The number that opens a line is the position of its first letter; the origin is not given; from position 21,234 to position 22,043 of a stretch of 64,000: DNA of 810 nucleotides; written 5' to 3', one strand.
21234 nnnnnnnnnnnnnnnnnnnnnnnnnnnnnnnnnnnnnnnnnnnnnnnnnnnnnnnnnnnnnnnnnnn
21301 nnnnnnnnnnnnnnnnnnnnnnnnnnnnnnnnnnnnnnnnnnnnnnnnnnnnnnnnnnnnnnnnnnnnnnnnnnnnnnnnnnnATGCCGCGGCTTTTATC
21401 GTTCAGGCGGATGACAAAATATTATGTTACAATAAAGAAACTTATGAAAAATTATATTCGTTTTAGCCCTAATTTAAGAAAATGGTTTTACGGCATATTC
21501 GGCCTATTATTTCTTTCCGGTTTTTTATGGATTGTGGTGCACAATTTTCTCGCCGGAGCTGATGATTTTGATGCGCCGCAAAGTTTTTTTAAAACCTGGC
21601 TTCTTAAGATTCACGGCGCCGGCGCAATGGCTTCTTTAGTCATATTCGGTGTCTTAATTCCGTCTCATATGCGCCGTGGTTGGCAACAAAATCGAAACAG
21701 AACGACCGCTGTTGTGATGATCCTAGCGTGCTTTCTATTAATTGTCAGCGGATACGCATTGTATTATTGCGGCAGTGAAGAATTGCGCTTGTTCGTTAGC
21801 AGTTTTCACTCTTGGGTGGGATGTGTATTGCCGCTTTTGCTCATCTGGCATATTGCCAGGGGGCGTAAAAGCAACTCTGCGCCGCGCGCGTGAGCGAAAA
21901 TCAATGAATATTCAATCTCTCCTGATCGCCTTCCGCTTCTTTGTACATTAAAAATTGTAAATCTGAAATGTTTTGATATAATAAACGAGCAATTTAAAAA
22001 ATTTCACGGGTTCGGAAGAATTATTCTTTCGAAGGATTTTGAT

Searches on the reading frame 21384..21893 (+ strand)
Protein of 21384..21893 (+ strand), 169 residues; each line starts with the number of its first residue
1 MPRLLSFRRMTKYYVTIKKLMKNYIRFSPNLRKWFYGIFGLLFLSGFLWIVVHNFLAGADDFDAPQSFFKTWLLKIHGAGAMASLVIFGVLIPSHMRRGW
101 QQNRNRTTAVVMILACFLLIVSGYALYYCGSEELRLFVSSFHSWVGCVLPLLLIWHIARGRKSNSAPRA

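Call 3: search_protein_families(library=pfam, proteins=[window:21384-21893:+], max_evalue=1)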
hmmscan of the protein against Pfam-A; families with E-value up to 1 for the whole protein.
window:21384-21893:+ (169 aa): 11 families
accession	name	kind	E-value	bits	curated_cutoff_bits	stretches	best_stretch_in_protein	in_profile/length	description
PF01292.26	Ni_hydr_CYTB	-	1.4e-07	31.9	30.1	1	38-158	46-160/179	Prokaryotic cytochrome b561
PF24874.1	Piezo_THU9_anchor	-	0.013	15.4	28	1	99-163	37-100/238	Piezo, THU9 and anchor domain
PF03188.21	Cytochrom_B561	-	0.016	15.9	23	1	96-158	26-88/137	Eukaryotic cytochrome b561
PF19484.4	DUF6020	-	0.016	14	28.3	1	67-155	257-348/604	Family of unknown function (DUF6020)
PF06781.17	CrgA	-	0.025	15.2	24.8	1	26-76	26-73/89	Cell division protein CrgA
PF14358.11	DUF4405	-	0.035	15.1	26.7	1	109-158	3-63/66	Domain of unknown function (DUF4405)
PF01127.27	Sdh_cyt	-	0.096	13.2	25.8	1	106-159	27-86/122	Succinate dehydrogenase/Fumarate reductase transmembrane subunit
PF00499.25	Oxidored_q3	-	0.2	11.8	33.2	1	79-121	46-91/146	NADH-ubiquinone/plastoquinone oxidoreductase chain 6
PF13567.11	DUF4131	-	0.32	11.1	31.6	0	83-128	14-50/165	Domain of unknown function (DUF4131)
PF20237.3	DUF6594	-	0.4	11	30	1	106-142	172-207/238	Family of unknown function (DUF6594)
PF02990.21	EMP70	-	0.79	8.7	27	1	70-125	259-314/517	Endomembrane protein 70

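Call 4: search_protein_families(library=ncbifam, proteins=[window:21384-21893:+], max_evalue=1)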
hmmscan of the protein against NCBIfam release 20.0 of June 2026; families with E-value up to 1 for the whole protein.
window:21384-21893:+ (169 aa): 4 families
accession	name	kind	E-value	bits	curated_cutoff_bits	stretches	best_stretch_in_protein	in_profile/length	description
TIGR00893.1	2A0114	subfamily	0.014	14.3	395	1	35-124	221-308/399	D-galactonate transporter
NF002593.0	PRK02251.1-2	equivalog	0.062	12.9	141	1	15-79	83-144/157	cell division protein CrgA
NF002594.0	PRK02251.1-3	equivalog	0.19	11.3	389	1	7-56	111-160/191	cell division protein CrgA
NF002597.0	PRK02251.2-3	equivalog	0.27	11.5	120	1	28-59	32-62/93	putative septation inhibitor protein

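Call 13: find_homologous_proteins(query=window:21444-21893:+, max_evalue=0.001)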
Query window:21444-21893:+ (149 aa): 8 proteins with E <= 0.001 among 37 candidates.
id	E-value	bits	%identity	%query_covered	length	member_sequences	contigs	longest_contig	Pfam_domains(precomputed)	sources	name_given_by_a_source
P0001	1.9e-96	338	100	100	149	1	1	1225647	PF01292.27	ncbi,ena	ncbi:MAG: hypothetical protein WC676_03560 [Candidatus Omnitrophota bacterium]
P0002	1.7e-51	192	60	97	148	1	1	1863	-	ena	-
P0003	2.4e-50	189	57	96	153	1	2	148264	-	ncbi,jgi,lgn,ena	-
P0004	6.8e-46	174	57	93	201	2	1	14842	-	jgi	-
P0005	2.4e-44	169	55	97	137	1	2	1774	PF01292.27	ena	-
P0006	2.2e-41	160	53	96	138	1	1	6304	-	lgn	-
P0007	1.1e-38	151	50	98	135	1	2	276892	PF01292.27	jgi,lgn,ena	-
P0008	1.9e-19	88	59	48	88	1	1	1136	-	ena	-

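Call 20: find_encoding_contigs(protein=P0003, flank=7000, max_places=3)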
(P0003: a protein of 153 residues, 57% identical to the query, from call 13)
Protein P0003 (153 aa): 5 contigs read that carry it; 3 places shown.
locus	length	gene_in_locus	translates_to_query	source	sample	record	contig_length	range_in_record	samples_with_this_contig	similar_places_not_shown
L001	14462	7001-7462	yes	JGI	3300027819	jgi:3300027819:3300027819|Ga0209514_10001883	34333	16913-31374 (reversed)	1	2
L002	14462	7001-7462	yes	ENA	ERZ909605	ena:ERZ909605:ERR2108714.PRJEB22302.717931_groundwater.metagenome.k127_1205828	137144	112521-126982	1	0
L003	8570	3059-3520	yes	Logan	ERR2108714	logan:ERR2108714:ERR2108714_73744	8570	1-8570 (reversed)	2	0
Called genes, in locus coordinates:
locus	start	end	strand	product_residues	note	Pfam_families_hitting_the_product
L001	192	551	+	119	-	-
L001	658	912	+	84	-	-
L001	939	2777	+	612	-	PF13371:TPR_9 (weak), PF13414:TPR_11 (weak), PF13432:TPR_16 (weak), PF00515:TPR_1 (weak), PF07719:TPR_2 (weak), PF13414:TPR_11, PF13432:TPR_16 (weak), PF00515:TPR_1 (weak), +7 more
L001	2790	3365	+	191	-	PF03352:Adenine_glyco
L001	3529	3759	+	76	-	-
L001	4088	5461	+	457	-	PF07396:Porin_O_P (weak)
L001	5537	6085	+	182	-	PF04205:FMN_bind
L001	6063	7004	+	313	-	PF02424:ApbE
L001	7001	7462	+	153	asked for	-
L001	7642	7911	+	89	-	PF04023:FeoA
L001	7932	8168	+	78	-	PF04023:FeoA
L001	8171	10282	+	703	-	PF01926:MMR_HSR1, PF02421:FeoB_N, PF07670:Gate, PF07664:FeoB_C, PF07670:Gate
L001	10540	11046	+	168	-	-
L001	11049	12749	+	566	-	PF05157:MshEN, PF00437:T2SSE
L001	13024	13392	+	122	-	-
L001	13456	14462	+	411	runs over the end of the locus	PF28597:T2SSF_N (weak), PF00482:T2SSF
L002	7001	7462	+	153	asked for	-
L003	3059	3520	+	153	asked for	-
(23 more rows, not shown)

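Call 21: find_encoding_contigs(protein=P0007, flank=7000, max_places=3)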
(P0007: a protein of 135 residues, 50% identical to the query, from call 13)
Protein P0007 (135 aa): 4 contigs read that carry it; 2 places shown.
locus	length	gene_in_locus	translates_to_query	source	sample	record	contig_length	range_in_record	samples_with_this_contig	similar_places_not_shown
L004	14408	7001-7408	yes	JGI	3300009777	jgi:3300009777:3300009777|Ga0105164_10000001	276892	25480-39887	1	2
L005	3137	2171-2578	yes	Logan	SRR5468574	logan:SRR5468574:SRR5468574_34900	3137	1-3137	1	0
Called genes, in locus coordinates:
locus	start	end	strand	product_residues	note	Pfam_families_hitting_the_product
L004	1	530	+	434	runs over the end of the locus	PF13372:Alginate_exp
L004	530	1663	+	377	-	PF16983:MFS_MOT1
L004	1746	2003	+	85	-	-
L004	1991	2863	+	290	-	PF01297:ZnuA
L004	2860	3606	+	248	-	PF00005:ABC_tran, PF02463:SMC_N (faint), PF13304:AAA_21 (faint)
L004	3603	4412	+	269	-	PF00950:ABC-3, PF01032:FecCD (weak)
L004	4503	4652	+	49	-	PF10055:DUF2292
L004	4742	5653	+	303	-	PF20367:DUF6662 (weak)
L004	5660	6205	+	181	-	PF04205:FMN_bind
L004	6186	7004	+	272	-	PF02424:ApbE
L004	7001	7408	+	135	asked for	PF01292:Ni_hydr_CYTB (weak)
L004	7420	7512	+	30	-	-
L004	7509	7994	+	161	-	PF04023:FeoA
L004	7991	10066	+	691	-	PF00009:GTP_EFTU (faint), PF01926:MMR_HSR1, PF02421:FeoB_N, PF07670:Gate, PF07664:FeoB_C, PF07670:Gate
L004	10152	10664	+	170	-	PF00254:FKBP_C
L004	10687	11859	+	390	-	PF00989:PAS, PF08448:PAS_4, PF13426:PAS_9, PF00512:HisKA, PF02518:HATPase_c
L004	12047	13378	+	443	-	PF16930:Porin_5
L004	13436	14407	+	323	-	PF01547:SBP_bac_1, PF12849:PBP_like_2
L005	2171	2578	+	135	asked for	PF01292:Ni_hydr_CYTB (weak)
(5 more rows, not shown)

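Call 22: find_encoding_contigs(protein=P0004, flank=7000, max_places=3)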
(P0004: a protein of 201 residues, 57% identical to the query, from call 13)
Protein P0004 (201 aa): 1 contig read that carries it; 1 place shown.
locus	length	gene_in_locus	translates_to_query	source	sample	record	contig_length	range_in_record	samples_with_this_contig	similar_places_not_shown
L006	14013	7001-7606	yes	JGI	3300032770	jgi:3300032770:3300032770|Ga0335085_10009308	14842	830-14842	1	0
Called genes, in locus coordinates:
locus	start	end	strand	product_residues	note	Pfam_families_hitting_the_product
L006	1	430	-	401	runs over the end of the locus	PF00389:2-Hacid_dh, PF02826:2-Hacid_dh_C, PF03446:NAD_binding_2 (weak)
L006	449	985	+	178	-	PF00072:Response_reg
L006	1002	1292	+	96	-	-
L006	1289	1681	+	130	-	-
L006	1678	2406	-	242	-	PF14622:Ribonucleas_3_3, PF00636:Ribonuclease_3, PF00035:dsrm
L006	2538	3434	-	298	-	PF02899:Phage_int_SAM_1, PF13495:Phage_int_SAM_4 (weak), PF00589:Phage_integrase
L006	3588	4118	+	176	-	PF09339:HTH_IclR (faint), PF12802:MarR_2 (weak), PF02742:Fe_dep_repr_C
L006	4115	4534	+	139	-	PF00210:Ferritin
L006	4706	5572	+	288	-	PF20367:DUF6662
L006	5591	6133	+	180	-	PF04205:FMN_bind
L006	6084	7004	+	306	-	PF02424:ApbE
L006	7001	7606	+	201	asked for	-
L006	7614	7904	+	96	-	PF04023:FeoA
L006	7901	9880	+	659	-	PF01926:MMR_HSR1, PF02421:FeoB_N, PF04548:AIG1 (weak), PF07670:Gate, PF07664:FeoB_C, PF07670:Gate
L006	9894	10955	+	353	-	PF03239:FTR1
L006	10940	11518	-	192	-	PF02589:LUD_dom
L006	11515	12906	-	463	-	PF02589:LUD_dom, PF13187:Fer4_9 (faint), PF00037:Fer4 (faint), PF12797:Fer4_2 (faint), PF12800:Fer4_4 (faint), PF13183:Fer4_8, PF13534:Fer4_17 (weak), PF11870:LutB_C, +2 more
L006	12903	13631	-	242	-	PF02754:CCG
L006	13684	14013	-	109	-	?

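Call 32: find_related_loci(query=A2, collection=genome_contigs, flank=8000)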
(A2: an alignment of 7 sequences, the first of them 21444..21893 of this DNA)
Query A2 (149 aa) in genome_contigs; peptide patterns used: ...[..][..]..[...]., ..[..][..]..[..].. (x = any residue, [..] = any of these).
103 stretches matched a pattern; 14 encode a relative of the query (tblastn E <= 1e-3); 14 distinct loci.
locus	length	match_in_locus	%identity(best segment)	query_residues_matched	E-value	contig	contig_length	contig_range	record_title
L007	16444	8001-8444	54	1-148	6e-53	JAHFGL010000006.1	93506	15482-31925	MAG: Candidatus Omnitrophota bacterium isolate nzgw314 NODE_311_length_93507_cov_4.453794, whole genome shotgun sequence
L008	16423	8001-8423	55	5-142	3e-47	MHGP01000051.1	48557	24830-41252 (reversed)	MAG: Omnitrophica WOR_2 bacterium RIFCSPHIGHO2_02_FULL_48_11 rifcsphigho2_02_scaffold_3279, whole genome shotgun sequenc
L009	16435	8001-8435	52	5-149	1e-45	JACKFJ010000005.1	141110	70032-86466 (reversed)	MAG: Candidatus Omnitrophota bacterium isolate HK-STAS-OMNI-2 HK-STAS-OMNI-2_5, whole genome shotgun sequence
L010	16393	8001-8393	52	1-138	9e-45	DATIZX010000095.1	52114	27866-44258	MAG TPA_asm: Verrucomicrobiia bacterium isolate SMAG_U15312 k141_1050905, whole genome shotgun sequence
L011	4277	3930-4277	59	7-122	2e-44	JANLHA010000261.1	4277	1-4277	MAG: Candidatus Omnitrophota bacterium isolate P6-5 k99_291769, whole genome shotgun sequence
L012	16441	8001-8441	45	2-148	5e-41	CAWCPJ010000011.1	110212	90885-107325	MAG: uncultured Verrucomicrobiae bacterium isolate MFD04944.bin.2.211 genome assembly, contig: contig_73373, whole genom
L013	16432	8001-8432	42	1-147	2e-30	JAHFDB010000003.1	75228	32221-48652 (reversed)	MAG: bacterium isolate nzgw235 NODE_381_length_75229_cov_3.918278, whole genome shotgun sequence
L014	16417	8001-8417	38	12-148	6e-27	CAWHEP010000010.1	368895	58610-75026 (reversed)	MAG: uncultured Verrucomicrobiae bacterium isolate MFD04580.bin.2.12 genome assembly, contig: contig_71041, whole genome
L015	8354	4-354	40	15-148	7e-25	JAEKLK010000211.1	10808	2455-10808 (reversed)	MAG: Betaproteobacteria bacterium isolate UL_67_12 UL_S35_scaffold_616, whole genome shotgun sequence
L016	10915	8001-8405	40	12-149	2e-24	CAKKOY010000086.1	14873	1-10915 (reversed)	Ralstonia syzygii subsp. syzygii strain LMG 10661 genome assembly, contig: 86, whole genome shotgun sequence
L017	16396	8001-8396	37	12-143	2e-21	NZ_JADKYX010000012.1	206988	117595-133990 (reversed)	Massilia rhizosphaerae strain NEAU-GH312 Scaffold12, whole genome shotgun sequence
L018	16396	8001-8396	37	12-143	3e-21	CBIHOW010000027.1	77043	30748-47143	MAG TPA_asm: uncultured Massilia sp. isolate SRR18156204_metabat2_19 genome assembly, contig: ERZ27336866.85, whole geno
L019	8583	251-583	36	12-122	7e-19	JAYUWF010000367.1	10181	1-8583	MAG: Herminiimonas sp. isolate GL124_UP_concoct_72 GL124_UP_concoct_72_366, whole genome shotgun sequence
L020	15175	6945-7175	40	50-126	3e-17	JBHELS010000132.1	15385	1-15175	MAG: Burkholderiales bacterium isolate S2_bin.27.orig S2_k141_4339996, whole genome shotgun sequence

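Call 35: predict_structure(alignment_id=A2)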
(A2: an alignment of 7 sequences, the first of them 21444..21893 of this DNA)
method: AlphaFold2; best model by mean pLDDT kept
length: 149 residues; sequences in the alignment: 7
mean_pLDDT: 73.1   pTM: 0.63
mean pLDDT of the five models: 73.1, 71.5, 70.9, 68.5, 66.2
residues with pLDDT >= 90: 0; 70-90: 114; 50-70: 21; < 50: 14
segments of 3 or more residues with pLDDT < 50: 38-42, 142-146
pLDDT, mean of each block of 10 residues (from residue 1): 62 77 76 61 57 76 77 77 76 85 84 82 82 74 48
secondary structure, 60 per line:
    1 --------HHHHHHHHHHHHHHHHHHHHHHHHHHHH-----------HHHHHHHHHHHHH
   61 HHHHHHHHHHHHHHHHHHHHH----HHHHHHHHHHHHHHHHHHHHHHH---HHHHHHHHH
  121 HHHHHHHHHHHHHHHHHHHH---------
elements in order: H9-36 H48-81 H86-108 H112-140
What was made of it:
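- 21444..21893 (+): 149-aa, 4-TM putative diheme cytochrome b, N-in/C-in (His57, His75, His122, His136). AF2 gives a 4-helix bundle at pLDDT 73 (call 35).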

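Call 37: search_protein_families(library=pfam, proteins=[L017:1844-3841:+, L017:4033-5247:+, L017:5266-6555:+, L017:9001-11031:+, L017:8479-11688:-, L017:11717-13120:+, L017:13550-14947:-, L017:629-2929:-, L017:14951-16297:-], max_evalue=0.0001)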
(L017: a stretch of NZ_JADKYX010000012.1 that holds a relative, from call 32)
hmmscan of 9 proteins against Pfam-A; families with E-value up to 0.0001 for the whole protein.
L017:1844-3841:+ (665 aa): 0 families

L017:4033-5247:+ (404 aa): 3 families
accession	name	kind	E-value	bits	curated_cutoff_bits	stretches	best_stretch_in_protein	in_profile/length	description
PF03150.19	CCP_MauG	-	3.9e-34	118.9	25.6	1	49-218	4-148/149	Di-haem cytochrome c peroxidase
PF00034.26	Cytochrom_C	-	3.6e-07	31.8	21.3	0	227-260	4-34/90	Cytochrome c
PF13442.11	Cytochrome_CBB3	-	4.2e-05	24.2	27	0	229-258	8-30/68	Cytochrome C oxidase, cbb3-type, subunit III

L017:5266-6555:+ (429 aa): 0 families

L017:9001-11031:+ (676 aa): 0 families

L017:8479-11688:- (1069 aa): 2 families
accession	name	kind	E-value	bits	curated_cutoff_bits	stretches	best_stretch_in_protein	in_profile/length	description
PF00593.30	TonB_dep_Rec_b-barrel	-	8.6e-29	102.1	27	1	488-1034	31-436/436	TonB dependent receptor-like, beta-barrel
PF07715.20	Plug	-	3.9e-07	31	23.9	1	72-181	4-99/107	TonB-dependent Receptor Plug Domain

L017:11717-13120:+ (467 aa): 0 families

L017:13550-14947:- (465 aa): 0 families

L017:629-2929:- (766 aa): 0 families

L017:14951-16297:- (448 aa): 0 families
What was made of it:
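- In the Betaproteobacteria the neighbour is a di-heme cytochrome c peroxidase/MauG-type gene (call 37), so the terminal acceptor may vary between lineages.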

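Call 40: fold_search(model_id=the predicted structure, library=pdb)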
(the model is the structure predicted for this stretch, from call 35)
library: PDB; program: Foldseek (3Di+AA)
matches with E <= 10: 131; with E <= 0.001: 0
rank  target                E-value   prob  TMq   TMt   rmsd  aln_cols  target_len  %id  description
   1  6g94_A                8.8e-01  0.90  0.54  0.48   7.3       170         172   15  Structure of E. coli hydrogenase-1 C19G variant in complex with cytochrome b (released 2018-06-13)
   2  1mgy                  1.0e+00  0.66  0.42  0.30  15.7       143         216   14  Structure of the D85S mutant of bacteriorhodopsin with bromide bound (released 2003-07-07)
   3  1q90_B                1.4e+00  0.60  0.50  0.38   8.3       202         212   15  Structure of the cytochrome b6f (plastohydroquinone : plastocyanin oxidoreductase) from Chlamydomonas reinhardtii (released 2003-12-09)
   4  7tgh_3C               1.4e+00  0.57  0.49  0.21   8.3       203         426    9  Cryo-EM structure of respiratory super-complex CI+III2 from Tetrahymena thermophila (released 2022-04-06)
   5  7zji_A                1.5e+00  0.38  0.43  0.13  10.5       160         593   12  Transient receptor potential cation channel subfamily V member 2,Enhanced green fluorescent protein (released 2023-01-18)
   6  9g1t                  1.7e+00  0.16  0.27  0.27  10.4       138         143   12  Human LTC4 synthase in complex with compound 5 (released 2025-02-26)
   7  6uuj_E                1.9e+00  0.14  0.26  0.24  25.1       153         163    7  Structure of PE5-PPE4-EspG3 complex from the type VII (ESX-3) secretion system, space group P212121 (released 2020-01-29)
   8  2zt9_A                2.1e+00  0.57  0.53  0.39   7.7       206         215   12  Crystal Structure of the Cytochrome b6f Complex from Nostoc sp. PCC 7120 (released 2009-02-10)
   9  3egw_C                2.1e+00  0.12  0.27  0.21  11.9       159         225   16  The crystal structure of the NarGHI mutant NarH - C16A (released 2010-03-02)
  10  6uuj_B                2.3e+00  0.12  0.26  0.24  25.7       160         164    7  Structure of PE5-PPE4-EspG3 complex from the type VII (ESX-3) secretion system, space group P212121 (released 2020-01-29)
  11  6k4j                  2.3e+00  0.07  0.21  0.16  18.0       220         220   13  Crystal Structure of the the CD9 (released 2020-05-13)
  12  9n0i_E                2.4e+00  0.44  0.46  0.50   6.1       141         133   13  Crystal structure of KABLE double mutant (Lys14Pro, Leu20Trp) (released 2025-08-20)
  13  2e74_A                2.5e+00  0.47  0.52  0.38   8.0       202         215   11  Crystal Structure of the Cytochrome b6f Complex from M.laminosus (released 2007-06-12)
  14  6egc                  2.7e+00  0.41  0.46  0.46   6.1       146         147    8  Single-chain version of 2L4HC2_23 (PDB 5J0K) (released 2019-05-29)
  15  6uuj_K                2.7e+00  0.12  0.27  0.25  25.5       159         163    7  Structure of PE5-PPE4-EspG3 complex from the type VII (ESX-3) secretion system, space group P212121 (released 2020-01-29)
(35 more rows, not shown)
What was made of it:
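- The best, though non-significant, structural matches are the hydrogenase cytochrome b HyaC and cytochrome b6 (call 40).
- Tried and rejected: Nothing was significant, with a best E of 0.88 (call 40).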

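Call 44: search_protein_representatives(alignment_id=A2)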
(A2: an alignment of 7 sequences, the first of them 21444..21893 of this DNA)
Query: 7 sequences, 149 profile positions. Proteins with E-value up to 0.001 (for the whole library): 1450; up to 1e-10: 821; up to 1e-30: 46. The best 150 are listed.
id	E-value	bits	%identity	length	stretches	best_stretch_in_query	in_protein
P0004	1.1e-70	252.6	-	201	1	1-147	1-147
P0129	3.3e-58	212.0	-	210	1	1-145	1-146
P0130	1.9e-48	180.4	-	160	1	4-144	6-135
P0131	5.0e-43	162.8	-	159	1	1-146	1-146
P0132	5.2e-42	159.5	-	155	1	1-145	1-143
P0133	9.0e-41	155.5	-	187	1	2-144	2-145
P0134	1.2e-39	151.8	-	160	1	1-147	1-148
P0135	7.1e-39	149.3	-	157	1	1-145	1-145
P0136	1.3e-38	148.4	-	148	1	2-145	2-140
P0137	1.8e-38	148.0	-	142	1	1-144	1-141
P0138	3.8e-38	147.0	-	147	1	1-143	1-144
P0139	1.4e-37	145.1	-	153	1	1-146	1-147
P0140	3.8e-37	143.7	-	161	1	2-144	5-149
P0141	8.2e-36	139.4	-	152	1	2-146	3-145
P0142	9.3e-36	139.2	-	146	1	7-146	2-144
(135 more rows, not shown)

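Call 48: search_protein_families(library=pfam, alignment_id=A3, max_evalue=0.01)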
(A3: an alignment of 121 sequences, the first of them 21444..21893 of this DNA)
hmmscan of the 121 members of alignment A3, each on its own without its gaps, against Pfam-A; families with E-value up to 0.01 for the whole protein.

A. member 1, window:21444-21893:+ (149 aa): 3 families
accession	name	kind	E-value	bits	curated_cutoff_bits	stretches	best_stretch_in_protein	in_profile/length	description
PF01292.26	Ni_hydr_CYTB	-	8e-07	29.4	30.1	1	18-138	46-160/179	Prokaryotic cytochrome b561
PF03188.21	Cytochrom_B561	-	0.0064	17.2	23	0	76-139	26-89/137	Eukaryotic cytochrome b561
PF19484.4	DUF6020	-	0.0073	15.1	28.3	1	48-135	258-348/604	Family of unknown function (DUF6020)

B. families by the number of members that match (of 121 scanned): 40 families (the first 25 are shown)
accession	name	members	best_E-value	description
PF01292.26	Ni_hydr_CYTB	65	4.4e-08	Prokaryotic cytochrome b561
PF14358.11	DUF4405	26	2.7e-05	Domain of unknown function (DUF4405)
PF01757.29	Acyl_transf_3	12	2.6e-05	Acyltransferase domain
PF06781.17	CrgA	8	0.0004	Cell division protein CrgA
PF17197.9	DUF5134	4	0.00018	Domain of unknown function (DUF5134)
PF03188.21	Cytochrom_B561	2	0.0006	Eukaryotic cytochrome b561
PF18895.5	T4SS_pilin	2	0.0011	Type IV secretion system pilin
PF01988.24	VIT1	2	0.0011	VIT family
PF07695.17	7TMR-DISM_7TM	2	0.0017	7TM diverse intracellular signalling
PF11846.14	Wzy_C_2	2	0.0034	Virulence factor membrane-bound polymerase, C-terminal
PF00400.38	WD40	1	1.3e-05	WD domain, G-beta repeat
PF24817.1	WD40_WDHD1_1st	1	2.9e-05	WDHD1 first WD40 domain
PF15420.11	Abhydrolase_9_N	1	0.00013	Alpha/beta-hydrolase family N-terminus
PF10027.14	DUF2269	1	0.00018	Predicted integral membrane protein (DUF2269)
PF03907.18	Spo7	1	0.00029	Spo7-like protein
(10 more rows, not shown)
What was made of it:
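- On Ni_hydr_CYTB (PF01292), prokaryotic cytochrome b561: The 149-aa protein scores 29.4 bits (call 48). 65 of 121 family members match at E up to 0.01 (call 48).
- On DUF4405 (PF14358) cytochromes: 26 of 121 family members match at E up to 0.01, with a best E of 2.7e-05 (call 48).
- Closest known: DUF4405 / FezC flavinylation- and ferrosome-associated cytochromes b. Same: 26 of 121 members of the present family match the DUF4405 model weakly (call 48).
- Closest known: Prokaryotic cytochrome b561 / Ni_hydr_CYTB family. Same: It gives the best Pfam match (calls 3, 48) and the best, though non-significant, structural match, HyaC 6g94_A at TM 0.54 (call 40).
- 65 of 121 members match Ni_hydr_CYTB and 26 of 121 match DUF4405 at E up to 0.01 (call 48).
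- Tried and rejected: It scores below the cut-off and Ni_hydr_CYTB matches better (calls 3, 48).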
